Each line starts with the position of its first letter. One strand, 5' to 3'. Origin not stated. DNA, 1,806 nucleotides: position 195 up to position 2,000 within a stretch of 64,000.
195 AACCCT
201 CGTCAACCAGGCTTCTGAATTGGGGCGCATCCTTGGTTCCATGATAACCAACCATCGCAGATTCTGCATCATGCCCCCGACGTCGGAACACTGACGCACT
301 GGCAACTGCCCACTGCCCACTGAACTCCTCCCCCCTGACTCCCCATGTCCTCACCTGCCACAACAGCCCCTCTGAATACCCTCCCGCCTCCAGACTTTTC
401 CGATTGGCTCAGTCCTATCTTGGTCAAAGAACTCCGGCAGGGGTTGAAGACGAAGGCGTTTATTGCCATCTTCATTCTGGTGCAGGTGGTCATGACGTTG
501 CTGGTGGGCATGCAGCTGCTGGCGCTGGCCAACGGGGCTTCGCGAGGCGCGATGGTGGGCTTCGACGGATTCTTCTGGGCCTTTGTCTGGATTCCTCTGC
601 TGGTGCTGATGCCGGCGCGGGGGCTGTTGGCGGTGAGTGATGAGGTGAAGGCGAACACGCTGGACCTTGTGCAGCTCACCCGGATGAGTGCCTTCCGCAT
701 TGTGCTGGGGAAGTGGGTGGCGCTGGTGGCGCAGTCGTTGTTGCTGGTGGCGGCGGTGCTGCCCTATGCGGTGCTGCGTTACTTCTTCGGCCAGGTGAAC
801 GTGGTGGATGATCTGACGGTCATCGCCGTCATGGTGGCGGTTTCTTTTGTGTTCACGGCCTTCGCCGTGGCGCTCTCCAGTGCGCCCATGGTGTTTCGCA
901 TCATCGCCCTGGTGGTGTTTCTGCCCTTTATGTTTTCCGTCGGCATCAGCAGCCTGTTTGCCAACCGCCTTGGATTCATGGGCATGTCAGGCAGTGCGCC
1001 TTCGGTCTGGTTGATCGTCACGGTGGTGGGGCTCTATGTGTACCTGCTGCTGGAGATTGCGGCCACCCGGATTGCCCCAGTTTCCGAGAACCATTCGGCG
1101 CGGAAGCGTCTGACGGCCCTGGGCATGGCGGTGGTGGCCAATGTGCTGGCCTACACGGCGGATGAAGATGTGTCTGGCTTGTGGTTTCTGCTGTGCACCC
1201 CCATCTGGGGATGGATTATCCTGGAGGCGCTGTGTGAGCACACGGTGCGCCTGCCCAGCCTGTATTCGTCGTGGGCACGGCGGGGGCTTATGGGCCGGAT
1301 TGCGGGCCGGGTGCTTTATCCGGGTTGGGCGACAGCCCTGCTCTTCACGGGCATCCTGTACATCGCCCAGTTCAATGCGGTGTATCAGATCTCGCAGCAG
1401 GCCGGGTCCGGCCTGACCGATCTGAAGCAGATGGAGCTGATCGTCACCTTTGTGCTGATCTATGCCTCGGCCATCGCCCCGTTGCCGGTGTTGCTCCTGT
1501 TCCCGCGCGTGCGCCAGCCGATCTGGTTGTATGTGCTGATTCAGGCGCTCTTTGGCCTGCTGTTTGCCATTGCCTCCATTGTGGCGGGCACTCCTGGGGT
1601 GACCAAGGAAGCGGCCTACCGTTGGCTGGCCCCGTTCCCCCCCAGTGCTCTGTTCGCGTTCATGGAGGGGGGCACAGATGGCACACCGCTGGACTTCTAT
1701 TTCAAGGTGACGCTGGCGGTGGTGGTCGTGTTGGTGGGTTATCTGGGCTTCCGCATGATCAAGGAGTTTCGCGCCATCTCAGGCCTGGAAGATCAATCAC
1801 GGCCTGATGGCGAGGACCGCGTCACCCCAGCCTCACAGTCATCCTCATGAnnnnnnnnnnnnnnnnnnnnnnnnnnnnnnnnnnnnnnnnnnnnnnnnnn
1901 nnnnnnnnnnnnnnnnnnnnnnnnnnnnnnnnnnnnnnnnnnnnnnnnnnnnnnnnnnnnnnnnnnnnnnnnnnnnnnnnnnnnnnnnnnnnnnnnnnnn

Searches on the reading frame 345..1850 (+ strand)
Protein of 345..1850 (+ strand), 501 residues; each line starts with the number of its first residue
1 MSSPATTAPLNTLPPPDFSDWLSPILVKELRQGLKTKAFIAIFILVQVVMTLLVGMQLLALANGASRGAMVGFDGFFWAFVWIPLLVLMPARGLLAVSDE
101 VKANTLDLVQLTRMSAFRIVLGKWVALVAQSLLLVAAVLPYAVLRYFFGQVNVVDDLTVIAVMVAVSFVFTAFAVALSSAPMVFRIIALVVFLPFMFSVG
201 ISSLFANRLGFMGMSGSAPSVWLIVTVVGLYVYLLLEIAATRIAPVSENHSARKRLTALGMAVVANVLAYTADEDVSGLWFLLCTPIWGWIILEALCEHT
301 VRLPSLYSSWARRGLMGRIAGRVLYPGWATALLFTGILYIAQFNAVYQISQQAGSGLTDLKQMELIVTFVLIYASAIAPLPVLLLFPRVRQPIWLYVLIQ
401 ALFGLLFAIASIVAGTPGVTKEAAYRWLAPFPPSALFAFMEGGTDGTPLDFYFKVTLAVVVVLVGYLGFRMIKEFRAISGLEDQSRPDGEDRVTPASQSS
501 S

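Call 78: find_encoding_contigs(protein=window:345-1850:+, flank=10000, max_places=3)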
Protein window:345-1850:+ (501 aa): 3 contigs read that carry it; 3 places shown.
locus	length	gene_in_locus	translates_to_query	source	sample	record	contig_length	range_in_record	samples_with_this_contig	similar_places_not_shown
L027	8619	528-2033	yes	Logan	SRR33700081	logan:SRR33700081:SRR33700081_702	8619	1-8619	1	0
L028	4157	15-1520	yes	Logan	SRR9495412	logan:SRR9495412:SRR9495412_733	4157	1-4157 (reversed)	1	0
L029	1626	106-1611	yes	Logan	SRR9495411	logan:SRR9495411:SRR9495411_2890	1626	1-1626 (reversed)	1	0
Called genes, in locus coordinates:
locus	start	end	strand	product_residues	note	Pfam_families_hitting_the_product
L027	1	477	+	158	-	?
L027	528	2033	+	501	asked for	-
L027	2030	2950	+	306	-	PF01882:DUF58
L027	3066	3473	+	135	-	-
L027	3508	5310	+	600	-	PF07584:BatA, PF24156:DUF7407 (weak)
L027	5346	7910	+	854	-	PF05762:VWA_CoxE (faint), PF00092:VWA, PF13519:VWA_2, PF13768:VWA_3 (weak)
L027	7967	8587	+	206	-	-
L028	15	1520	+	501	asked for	-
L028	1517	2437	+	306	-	PF01882:DUF58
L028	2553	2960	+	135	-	-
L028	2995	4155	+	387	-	?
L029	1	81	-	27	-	?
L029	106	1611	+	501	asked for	-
